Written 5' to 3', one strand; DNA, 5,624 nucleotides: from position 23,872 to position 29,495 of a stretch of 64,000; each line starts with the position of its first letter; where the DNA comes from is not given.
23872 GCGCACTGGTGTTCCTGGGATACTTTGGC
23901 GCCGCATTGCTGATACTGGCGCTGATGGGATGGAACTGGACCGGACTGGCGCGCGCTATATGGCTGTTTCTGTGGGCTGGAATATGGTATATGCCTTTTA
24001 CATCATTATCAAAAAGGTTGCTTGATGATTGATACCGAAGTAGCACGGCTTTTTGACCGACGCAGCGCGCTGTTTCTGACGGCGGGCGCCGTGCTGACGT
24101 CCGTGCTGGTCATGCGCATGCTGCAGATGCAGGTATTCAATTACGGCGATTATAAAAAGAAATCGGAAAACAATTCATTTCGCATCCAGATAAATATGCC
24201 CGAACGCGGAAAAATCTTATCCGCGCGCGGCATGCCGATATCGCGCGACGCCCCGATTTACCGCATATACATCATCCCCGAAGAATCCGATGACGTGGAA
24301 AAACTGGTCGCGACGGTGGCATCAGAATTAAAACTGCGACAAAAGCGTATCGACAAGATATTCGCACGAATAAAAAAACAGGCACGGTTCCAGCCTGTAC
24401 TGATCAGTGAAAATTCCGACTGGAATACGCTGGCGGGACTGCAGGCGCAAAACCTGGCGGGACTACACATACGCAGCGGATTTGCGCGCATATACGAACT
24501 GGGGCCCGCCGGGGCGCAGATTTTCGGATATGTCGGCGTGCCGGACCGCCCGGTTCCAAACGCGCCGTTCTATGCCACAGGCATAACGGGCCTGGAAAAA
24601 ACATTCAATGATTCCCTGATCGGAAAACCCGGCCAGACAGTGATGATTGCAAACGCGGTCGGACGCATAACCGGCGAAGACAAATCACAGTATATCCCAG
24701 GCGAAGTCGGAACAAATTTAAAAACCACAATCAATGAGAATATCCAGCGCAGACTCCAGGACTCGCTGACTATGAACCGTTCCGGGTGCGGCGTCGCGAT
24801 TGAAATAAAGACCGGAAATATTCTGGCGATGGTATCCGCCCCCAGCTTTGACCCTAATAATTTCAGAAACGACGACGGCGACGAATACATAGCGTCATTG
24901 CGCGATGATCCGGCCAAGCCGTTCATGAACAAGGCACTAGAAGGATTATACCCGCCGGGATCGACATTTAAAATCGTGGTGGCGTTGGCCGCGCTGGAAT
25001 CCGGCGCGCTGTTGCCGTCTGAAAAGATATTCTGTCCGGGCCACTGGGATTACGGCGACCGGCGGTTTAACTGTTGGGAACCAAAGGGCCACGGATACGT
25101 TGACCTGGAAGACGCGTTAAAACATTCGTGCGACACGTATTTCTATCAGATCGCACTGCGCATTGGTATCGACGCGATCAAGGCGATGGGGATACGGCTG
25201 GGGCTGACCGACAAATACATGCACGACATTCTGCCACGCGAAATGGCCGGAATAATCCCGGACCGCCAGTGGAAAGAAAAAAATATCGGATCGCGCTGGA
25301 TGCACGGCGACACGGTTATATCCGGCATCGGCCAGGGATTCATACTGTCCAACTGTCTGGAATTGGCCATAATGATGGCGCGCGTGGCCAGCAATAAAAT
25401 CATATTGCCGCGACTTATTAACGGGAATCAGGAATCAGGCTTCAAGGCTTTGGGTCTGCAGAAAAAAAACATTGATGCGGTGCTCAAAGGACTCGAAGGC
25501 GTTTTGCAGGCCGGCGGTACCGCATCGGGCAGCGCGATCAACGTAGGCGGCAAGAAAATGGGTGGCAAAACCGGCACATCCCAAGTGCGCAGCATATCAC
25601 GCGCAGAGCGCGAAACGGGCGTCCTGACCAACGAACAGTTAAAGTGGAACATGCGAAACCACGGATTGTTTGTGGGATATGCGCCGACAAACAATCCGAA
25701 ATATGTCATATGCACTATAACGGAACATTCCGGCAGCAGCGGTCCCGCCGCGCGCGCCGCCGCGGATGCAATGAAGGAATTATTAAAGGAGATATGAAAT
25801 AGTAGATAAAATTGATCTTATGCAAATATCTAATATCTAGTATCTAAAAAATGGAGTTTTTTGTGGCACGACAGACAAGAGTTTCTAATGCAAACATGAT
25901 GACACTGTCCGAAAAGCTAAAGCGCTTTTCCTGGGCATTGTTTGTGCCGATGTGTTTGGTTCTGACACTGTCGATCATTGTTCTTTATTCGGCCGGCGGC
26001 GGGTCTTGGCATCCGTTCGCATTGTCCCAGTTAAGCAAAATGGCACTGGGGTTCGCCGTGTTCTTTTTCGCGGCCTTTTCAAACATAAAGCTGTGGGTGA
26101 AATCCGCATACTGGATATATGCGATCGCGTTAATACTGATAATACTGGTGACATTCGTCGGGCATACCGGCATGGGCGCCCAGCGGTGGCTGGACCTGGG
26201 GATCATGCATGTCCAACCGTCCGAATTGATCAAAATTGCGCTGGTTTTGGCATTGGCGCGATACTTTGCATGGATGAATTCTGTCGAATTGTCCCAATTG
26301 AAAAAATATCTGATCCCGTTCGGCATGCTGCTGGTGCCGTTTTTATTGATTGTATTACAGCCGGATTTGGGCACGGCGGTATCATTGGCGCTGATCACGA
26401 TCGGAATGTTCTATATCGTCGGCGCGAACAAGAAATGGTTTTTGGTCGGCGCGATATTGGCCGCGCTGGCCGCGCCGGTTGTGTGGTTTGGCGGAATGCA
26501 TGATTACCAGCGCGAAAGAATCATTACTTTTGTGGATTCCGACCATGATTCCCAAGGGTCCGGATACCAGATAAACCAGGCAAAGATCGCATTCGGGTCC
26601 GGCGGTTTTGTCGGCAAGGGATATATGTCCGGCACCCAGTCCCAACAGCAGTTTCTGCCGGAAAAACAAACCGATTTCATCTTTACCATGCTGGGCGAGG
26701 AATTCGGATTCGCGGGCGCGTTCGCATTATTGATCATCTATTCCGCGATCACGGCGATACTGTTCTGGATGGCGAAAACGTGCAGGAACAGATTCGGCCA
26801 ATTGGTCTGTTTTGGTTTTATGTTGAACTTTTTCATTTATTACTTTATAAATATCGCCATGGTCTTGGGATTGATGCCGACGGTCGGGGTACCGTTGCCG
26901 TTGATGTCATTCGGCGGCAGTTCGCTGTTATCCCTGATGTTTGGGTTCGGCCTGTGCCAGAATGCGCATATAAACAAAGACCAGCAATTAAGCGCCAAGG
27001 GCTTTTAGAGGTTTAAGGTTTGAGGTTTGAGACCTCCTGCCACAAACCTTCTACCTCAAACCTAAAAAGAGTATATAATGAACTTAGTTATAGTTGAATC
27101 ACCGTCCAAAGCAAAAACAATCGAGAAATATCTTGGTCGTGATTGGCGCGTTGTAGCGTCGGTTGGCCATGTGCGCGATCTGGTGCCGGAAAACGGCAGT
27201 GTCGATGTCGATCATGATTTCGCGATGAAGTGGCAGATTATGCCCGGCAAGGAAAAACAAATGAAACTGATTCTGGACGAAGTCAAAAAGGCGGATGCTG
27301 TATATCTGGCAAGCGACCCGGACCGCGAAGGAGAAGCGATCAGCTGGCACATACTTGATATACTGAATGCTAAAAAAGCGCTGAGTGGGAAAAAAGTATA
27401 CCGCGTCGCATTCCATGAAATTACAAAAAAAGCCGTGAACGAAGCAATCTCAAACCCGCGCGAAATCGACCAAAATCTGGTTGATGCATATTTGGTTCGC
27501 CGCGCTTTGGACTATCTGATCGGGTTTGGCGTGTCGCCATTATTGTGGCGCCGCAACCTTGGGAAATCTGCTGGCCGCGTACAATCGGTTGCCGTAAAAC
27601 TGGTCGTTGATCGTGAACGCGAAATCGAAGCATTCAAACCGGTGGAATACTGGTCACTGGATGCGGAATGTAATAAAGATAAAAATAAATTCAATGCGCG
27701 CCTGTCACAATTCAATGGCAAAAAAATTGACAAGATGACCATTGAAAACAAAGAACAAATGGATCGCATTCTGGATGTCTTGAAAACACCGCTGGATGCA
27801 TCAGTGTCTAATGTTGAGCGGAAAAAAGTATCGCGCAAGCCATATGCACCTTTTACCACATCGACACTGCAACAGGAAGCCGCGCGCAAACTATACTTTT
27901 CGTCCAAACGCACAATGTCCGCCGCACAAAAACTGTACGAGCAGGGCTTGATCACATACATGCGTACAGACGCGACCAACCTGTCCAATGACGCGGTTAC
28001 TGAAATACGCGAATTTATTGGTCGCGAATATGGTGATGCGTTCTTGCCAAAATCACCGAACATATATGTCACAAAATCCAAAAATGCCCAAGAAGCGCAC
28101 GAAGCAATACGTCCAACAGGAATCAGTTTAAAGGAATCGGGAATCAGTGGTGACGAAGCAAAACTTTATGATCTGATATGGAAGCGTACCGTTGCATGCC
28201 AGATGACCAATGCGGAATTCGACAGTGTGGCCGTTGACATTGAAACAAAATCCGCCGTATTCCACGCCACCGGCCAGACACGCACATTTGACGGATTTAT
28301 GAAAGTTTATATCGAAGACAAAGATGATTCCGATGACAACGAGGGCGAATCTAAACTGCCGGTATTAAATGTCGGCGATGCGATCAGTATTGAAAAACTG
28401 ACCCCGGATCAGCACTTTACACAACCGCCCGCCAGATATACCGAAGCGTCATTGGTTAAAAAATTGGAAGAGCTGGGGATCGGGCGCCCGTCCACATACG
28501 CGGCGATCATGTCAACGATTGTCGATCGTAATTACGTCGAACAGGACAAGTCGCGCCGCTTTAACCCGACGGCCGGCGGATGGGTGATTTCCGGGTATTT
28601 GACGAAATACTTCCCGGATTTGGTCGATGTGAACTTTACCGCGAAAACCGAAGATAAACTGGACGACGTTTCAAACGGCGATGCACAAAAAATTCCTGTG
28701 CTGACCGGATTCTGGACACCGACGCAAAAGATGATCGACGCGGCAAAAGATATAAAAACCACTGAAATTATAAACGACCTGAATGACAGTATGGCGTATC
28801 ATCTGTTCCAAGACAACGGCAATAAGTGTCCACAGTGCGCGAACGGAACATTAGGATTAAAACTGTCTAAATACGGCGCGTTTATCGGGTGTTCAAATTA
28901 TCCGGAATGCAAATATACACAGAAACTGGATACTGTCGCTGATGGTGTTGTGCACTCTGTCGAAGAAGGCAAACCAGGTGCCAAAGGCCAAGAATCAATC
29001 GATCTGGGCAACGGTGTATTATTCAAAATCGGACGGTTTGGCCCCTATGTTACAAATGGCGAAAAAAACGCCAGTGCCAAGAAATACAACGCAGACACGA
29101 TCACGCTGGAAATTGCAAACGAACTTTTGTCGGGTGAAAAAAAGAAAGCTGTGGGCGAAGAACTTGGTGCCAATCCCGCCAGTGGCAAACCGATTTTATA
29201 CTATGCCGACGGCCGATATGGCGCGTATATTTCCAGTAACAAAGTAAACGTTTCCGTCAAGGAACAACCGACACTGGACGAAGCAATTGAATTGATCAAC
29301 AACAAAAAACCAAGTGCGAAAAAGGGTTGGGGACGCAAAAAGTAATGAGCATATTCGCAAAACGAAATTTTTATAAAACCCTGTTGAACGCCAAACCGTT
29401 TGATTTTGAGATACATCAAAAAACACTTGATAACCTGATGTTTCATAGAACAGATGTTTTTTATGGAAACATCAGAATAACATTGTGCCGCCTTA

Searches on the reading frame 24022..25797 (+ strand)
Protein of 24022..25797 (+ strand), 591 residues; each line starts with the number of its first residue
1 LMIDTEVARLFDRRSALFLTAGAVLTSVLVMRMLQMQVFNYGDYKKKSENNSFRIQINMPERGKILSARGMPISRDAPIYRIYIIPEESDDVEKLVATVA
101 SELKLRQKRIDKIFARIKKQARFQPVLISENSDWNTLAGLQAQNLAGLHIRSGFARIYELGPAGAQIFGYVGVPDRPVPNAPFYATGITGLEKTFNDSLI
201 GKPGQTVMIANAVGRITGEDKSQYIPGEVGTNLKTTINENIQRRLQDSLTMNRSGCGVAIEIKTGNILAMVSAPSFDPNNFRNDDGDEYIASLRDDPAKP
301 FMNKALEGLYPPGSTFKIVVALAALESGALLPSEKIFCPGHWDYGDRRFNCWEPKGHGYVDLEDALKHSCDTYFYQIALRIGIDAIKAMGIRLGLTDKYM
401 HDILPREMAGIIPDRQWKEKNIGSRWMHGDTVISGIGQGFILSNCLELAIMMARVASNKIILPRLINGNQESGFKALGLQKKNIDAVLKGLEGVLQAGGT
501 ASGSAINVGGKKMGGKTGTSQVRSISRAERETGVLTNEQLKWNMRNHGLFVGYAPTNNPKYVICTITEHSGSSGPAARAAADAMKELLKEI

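Call 40: search_protein_families(library=pfam, proteins=[window:24022-25797:+])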
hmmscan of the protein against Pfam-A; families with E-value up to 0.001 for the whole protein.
window:24022-25797:+ (591 aa): 2 families
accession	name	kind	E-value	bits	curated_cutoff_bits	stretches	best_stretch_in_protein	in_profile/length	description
PF00905.27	Transpeptidase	-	1e-51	176.4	22.1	1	255-583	1-297/299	Penicillin binding protein transpeptidase domain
PF03717.20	PBP_dimer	-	4.1e-21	76.6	24.4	1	60-219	4-178/180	Penicillin-binding Protein dimerisation domain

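Call 60: find_related_loci(query=window:24022-25797:+, collection=genome_contigs, flank=6000)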
Query window:24022-25797:+ (591 aa) in genome_contigs; peptide patterns used: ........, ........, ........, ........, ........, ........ (x = any residue, [..] = any of these).
242 stretches matched a pattern; 163 encode a relative of the query (tblastn E <= 1e-3); the best 80 are kept; 80 distinct loci.
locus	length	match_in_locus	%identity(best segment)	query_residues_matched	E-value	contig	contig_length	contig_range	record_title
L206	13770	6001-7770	77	1-590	0e+0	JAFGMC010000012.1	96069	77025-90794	MAG: Alphaproteobacteria bacterium isolate Zod_Metabat.441 k87_10241782, whole genome shotgun sequence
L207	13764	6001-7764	77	2-589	0e+0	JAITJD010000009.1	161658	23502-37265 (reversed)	MAG: Rickettsiales bacterium isolate Pcl387_bin15 k119_674204, whole genome shotgun sequence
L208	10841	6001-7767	78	1-589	0e+0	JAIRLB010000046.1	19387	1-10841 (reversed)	MAG: Rickettsiales bacterium isolate Cc175_bin31 k119_2549407, whole genome shotgun sequence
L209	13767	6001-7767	77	2-590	0e+0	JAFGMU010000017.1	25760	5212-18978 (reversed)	MAG: Alphaproteobacteria bacterium isolate Zod_Metabat.497 k87_4103016, whole genome shotgun sequence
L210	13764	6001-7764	75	2-589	0e+0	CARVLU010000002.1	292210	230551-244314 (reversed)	MAG TPA_asm: uncultured Alphaproteobacteria bacterium isolate MGBC118324 genome assembly, contig: MGBC118324.2, whole ge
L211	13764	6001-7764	74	2-589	0e+0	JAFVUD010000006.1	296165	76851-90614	MAG: Alphaproteobacteria bacterium isolate RGIG5397 Sheep_Colon-3__c938145, whole genome shotgun sequence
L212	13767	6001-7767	75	2-590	0e+0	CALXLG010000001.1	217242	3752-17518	MAG: uncultured Alphaproteobacteria bacterium isolate BRZ_FN__bin24 genome assembly, contig: BRZ_FN__NODE_20_length_2172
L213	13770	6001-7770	78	2-589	0e+0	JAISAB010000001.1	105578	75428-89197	MAG: Rickettsiales bacterium isolate Gx481_bin12 k119_124419, whole genome shotgun sequence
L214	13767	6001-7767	75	1-589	0e+0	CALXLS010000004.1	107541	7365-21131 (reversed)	MAG: uncultured Alphaproteobacteria bacterium isolate BRZ_DL__bin85 genome assembly, contig: BRZ_DL__NODE_269_length_107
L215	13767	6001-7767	75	1-589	0e+0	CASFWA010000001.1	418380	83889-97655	uncultured proteobacterium isolate A86_L4_360360_idba_bin.28 genome assembly, contig: A86_L4_360360_idba_bin.28.fa_scaff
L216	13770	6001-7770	75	2-591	0e+0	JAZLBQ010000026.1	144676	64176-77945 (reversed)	MAG: Candidatus Enterousia sp. isolate T1900045063_TC20190056.MAGScoT_cleanbin_000013 SGB_4572_k141_2220103, whole genom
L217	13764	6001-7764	74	2-589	0e+0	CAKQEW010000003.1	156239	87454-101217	MAG: uncultured Alphaproteobacteria bacterium isolate REFINED_METABAT215_TOP10_CONTIGS_1500_ASSEMBLY_K77_MERGED__Hadza_M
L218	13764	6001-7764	74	2-589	0e+0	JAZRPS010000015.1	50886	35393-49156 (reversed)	MAG: Candidatus Enterousia sp. isolate T1900045373_YK20190063.MAGScoT_cleanbin_000025 SGB_6863_k141_1024969, whole genom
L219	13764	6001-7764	74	2-589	0e+0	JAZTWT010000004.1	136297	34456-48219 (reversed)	MAG: Candidatus Enterousia sp. isolate T1900045332_YK20190021.MAGScoT_cleanbin_000044 SGB_6541_k141_693541, whole genome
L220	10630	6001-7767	75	2-590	0e+0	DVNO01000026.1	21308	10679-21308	MAG TPA_asm: Candidatus Enterousia avicola isolate CHK136-897 CHK136__C128615_L21308_ERR2241905, whole genome shotgun se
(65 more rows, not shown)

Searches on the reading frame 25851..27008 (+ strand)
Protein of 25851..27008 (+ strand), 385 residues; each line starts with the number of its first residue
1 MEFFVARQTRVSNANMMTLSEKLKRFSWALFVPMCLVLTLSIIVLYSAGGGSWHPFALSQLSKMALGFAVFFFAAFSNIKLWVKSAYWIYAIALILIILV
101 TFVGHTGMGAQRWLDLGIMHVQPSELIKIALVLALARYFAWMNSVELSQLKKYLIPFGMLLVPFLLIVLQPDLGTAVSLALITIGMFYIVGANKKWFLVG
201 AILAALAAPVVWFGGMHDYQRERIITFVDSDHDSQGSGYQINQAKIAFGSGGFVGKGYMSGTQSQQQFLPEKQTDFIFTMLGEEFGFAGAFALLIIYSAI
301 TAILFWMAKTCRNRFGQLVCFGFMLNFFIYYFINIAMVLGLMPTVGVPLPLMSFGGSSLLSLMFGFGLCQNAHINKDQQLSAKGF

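Call 40: search_protein_families(library=pfam, proteins=[window:25851-27008:+])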
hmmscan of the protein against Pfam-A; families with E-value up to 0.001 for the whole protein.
window:25851-27008:+ (385 aa): 1 family
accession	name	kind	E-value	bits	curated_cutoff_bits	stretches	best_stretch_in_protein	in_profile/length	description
PF01098.24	FTSW_RODA_SPOVE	-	2.9e-99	332.9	26.4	1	27-376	7-354/356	Cell cycle protein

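Call 43: find_encoding_contigs(protein=window:25851-27008:+, flank=6000, max_places=10)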
Protein window:25851-27008:+ (385 aa): no gene with exactly this product is on record in the collection.

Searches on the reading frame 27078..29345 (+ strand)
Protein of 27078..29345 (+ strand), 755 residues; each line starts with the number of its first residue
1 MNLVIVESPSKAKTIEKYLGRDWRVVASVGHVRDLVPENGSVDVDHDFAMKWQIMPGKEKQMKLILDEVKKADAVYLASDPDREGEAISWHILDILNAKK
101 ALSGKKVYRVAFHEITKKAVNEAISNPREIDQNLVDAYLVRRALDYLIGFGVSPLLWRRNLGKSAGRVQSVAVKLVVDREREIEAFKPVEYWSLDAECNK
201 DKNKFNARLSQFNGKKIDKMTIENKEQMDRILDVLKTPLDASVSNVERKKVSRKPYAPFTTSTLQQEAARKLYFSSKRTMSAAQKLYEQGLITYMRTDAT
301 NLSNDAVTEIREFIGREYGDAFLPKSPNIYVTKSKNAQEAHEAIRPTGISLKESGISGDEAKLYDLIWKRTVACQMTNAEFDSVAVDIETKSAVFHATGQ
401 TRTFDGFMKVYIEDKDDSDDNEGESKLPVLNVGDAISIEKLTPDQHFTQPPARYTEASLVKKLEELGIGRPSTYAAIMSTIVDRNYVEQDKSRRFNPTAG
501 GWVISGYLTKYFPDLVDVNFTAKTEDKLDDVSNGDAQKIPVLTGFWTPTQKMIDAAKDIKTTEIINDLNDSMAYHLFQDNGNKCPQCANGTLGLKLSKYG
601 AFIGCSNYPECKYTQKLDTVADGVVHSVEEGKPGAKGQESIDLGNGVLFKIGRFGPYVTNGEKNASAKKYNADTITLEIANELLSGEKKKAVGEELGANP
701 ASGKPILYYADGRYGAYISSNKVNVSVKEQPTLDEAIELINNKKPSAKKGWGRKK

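Call 40: search_protein_families(library=pfam, proteins=[window:27078-29345:+])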
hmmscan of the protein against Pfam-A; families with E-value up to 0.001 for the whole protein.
window:27078-29345:+ (755 aa): 4 families
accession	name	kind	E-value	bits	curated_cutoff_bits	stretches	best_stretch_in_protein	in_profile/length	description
PF01131.25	Topoisom_bac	-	2.3e-129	432.5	35.1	1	130-542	2-410/411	DNA topoisomerase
PF01751.28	Toprim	-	1.7e-21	76.6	23.1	1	3-115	2-96/96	Toprim domain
PF13368.11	Toprim_C_rpt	-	1.5e-20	73.2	22.3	2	644-690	5-52/57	Topoisomerase C-terminal repeat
PF01396.24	Zn_ribbon_Top1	-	5.1e-15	55.4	32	1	581-618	1-37/39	Topoisomerase DNA binding C4 zinc finger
